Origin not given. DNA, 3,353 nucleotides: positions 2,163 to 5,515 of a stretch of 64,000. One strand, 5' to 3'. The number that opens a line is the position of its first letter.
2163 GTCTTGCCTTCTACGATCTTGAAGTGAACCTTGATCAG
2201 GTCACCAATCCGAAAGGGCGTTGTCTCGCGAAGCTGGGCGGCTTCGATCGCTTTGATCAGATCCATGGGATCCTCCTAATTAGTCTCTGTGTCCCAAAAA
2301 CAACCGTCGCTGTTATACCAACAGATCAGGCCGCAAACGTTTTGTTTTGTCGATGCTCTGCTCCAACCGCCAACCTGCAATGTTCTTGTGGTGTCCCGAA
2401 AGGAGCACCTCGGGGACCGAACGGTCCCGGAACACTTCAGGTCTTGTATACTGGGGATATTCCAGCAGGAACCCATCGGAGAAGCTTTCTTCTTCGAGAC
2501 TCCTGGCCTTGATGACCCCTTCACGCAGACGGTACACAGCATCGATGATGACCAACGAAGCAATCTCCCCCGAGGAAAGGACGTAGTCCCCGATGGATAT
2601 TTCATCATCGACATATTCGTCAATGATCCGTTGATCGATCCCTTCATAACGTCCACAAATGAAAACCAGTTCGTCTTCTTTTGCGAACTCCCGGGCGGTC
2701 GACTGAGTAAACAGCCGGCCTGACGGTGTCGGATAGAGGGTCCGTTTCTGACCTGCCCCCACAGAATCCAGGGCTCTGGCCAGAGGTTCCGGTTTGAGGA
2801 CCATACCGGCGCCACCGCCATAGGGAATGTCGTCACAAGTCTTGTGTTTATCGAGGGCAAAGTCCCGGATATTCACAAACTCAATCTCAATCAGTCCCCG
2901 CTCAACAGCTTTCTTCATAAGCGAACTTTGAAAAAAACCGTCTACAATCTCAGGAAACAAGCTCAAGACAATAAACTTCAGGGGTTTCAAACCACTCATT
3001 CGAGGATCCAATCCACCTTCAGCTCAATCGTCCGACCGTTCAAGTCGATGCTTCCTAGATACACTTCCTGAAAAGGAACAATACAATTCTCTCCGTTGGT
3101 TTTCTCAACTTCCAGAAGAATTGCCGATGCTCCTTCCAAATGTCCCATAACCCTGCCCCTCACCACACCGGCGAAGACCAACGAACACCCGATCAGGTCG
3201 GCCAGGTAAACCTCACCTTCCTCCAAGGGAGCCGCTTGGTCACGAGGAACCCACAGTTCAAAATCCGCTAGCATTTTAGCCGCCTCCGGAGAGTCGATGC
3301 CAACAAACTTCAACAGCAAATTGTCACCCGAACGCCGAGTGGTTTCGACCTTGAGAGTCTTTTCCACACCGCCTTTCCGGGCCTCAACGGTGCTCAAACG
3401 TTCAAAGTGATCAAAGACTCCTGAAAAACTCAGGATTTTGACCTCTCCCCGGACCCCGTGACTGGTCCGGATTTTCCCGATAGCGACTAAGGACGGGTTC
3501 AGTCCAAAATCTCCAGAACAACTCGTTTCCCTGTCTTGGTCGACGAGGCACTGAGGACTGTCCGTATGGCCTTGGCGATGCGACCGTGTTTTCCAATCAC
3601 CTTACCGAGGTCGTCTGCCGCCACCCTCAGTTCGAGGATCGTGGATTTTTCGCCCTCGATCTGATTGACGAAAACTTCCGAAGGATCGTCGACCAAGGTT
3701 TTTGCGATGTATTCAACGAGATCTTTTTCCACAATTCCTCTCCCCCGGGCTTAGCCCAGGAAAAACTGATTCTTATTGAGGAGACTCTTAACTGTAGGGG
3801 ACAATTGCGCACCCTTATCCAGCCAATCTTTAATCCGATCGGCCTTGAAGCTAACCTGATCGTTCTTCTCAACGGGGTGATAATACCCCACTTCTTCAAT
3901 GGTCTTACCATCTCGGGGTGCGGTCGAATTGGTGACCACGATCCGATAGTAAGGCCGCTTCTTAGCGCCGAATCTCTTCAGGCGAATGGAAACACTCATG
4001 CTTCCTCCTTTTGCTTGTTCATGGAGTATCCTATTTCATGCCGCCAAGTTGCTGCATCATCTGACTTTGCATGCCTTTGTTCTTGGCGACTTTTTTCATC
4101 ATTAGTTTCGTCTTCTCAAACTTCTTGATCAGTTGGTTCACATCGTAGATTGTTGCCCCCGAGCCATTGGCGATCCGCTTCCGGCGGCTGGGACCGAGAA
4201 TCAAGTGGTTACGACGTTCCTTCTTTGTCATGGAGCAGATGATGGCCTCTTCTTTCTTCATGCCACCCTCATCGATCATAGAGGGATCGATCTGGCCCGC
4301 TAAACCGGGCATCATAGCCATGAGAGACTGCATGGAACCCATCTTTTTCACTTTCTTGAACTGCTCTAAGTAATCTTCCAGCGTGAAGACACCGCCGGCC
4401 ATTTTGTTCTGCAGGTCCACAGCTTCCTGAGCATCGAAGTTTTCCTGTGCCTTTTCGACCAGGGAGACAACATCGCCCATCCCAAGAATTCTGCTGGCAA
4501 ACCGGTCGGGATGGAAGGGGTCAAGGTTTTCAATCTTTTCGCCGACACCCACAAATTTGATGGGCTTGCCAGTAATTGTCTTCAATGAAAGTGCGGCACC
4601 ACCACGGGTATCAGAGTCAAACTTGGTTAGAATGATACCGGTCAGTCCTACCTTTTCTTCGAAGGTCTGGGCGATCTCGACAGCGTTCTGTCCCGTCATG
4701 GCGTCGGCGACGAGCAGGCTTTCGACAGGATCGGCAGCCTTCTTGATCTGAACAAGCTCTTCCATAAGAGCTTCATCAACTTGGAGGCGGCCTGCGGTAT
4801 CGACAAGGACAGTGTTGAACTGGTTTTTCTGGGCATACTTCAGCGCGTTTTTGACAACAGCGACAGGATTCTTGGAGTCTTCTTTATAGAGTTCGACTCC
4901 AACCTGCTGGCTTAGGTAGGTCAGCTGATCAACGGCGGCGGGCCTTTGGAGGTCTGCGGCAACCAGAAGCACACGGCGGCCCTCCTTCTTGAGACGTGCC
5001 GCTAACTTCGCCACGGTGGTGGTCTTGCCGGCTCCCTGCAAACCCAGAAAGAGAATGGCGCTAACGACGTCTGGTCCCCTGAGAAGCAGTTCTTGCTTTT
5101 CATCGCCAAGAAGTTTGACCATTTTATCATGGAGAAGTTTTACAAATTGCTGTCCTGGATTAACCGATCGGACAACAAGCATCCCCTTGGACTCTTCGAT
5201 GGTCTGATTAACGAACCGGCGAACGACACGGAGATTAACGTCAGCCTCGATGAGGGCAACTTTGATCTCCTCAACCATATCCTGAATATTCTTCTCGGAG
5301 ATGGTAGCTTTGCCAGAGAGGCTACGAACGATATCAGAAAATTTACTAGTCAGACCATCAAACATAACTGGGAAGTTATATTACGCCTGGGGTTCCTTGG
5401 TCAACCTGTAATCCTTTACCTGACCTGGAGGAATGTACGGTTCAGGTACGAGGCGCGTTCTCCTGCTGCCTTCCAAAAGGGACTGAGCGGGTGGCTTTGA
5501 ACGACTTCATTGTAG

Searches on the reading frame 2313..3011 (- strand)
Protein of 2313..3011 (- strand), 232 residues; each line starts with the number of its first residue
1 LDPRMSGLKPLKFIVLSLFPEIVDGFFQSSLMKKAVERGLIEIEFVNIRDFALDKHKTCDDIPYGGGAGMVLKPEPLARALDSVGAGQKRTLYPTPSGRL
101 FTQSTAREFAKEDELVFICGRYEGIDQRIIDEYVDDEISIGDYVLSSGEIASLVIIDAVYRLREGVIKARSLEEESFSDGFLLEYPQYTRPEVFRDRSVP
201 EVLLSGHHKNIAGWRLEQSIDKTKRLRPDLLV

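Call 71: search_protein_families(library=pfam, proteins=[window:2313-3011:-], max_evalue=0.01)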
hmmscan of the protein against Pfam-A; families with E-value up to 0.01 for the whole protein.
window:2313-3011:- (232 aa): 1 family
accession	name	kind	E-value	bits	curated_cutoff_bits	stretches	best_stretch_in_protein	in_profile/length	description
PF01746.26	tRNA_m1G_MT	-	4.8e-64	216.1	27.3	1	32-228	1-195/195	tRNA (Guanine-1)-methyltransferase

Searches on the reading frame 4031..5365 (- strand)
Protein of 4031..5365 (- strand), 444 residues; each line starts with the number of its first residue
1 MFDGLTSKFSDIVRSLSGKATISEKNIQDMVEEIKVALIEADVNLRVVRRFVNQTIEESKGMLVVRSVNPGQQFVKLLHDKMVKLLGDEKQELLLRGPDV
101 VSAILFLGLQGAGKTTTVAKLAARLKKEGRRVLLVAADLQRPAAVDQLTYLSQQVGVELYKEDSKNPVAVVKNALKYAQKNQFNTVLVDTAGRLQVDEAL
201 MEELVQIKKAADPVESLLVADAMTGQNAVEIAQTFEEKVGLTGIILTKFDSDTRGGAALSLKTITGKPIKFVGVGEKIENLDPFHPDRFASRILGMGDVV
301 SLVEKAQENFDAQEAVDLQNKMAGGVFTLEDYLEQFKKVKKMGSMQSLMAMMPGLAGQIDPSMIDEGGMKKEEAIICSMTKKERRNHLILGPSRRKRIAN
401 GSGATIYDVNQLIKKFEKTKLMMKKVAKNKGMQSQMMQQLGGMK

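Call 37: search_protein_families(library=pfam, proteins=[window:4031-5365:-])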
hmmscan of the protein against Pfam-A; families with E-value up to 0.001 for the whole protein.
window:4031-5365:- (444 aa): 12 families
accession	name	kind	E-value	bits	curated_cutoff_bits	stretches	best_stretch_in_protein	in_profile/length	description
PF00448.28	SRP54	-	2e-75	253.2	22.7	1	103-295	3-196/196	SRP54-type protein, GTPase domain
PF02978.25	SRP_SPB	-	2.7e-30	105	27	1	327-423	2-91/91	Signal peptide binding domain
PF02881.24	SRP54_N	-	4.5e-16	59.3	22.4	1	5-82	1-75/75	SRP54-type protein, helical bundle domain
PF01656.29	CbiA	-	2.2e-10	41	25.4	1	111-254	9-88/125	CobQ/CobB/MinD/ParA nucleotide binding domain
PF13401.12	AAA_22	-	4.3e-07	30.7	27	1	104-211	8-113/130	AAA domain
PF13614.12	AAA_31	-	1.6e-06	28.6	27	1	111-163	12-54/177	AAA domain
PF13671.12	AAA_33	-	0.00016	22.4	27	1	104-210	2-94/143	AAA domain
PF07015.17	VirC1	-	0.00018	21.4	24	0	111-192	12-93/231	VirC1 protein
PF19842.5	YqeC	-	0.0005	20.7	27.6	0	111-182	6-77/145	YqeC protein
PF25199.1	nSTAND_NTPase5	-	0.00059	20.1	34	0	100-184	40-125/145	Novel STAND NTPase 5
PF04851.21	ResIII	-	0.00087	19.7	22.5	0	106-196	28-112/164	Type III restriction enzyme, res subunit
PF13604.12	AAA_30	-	0.001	19.3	27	1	105-221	22-124/191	AAA domain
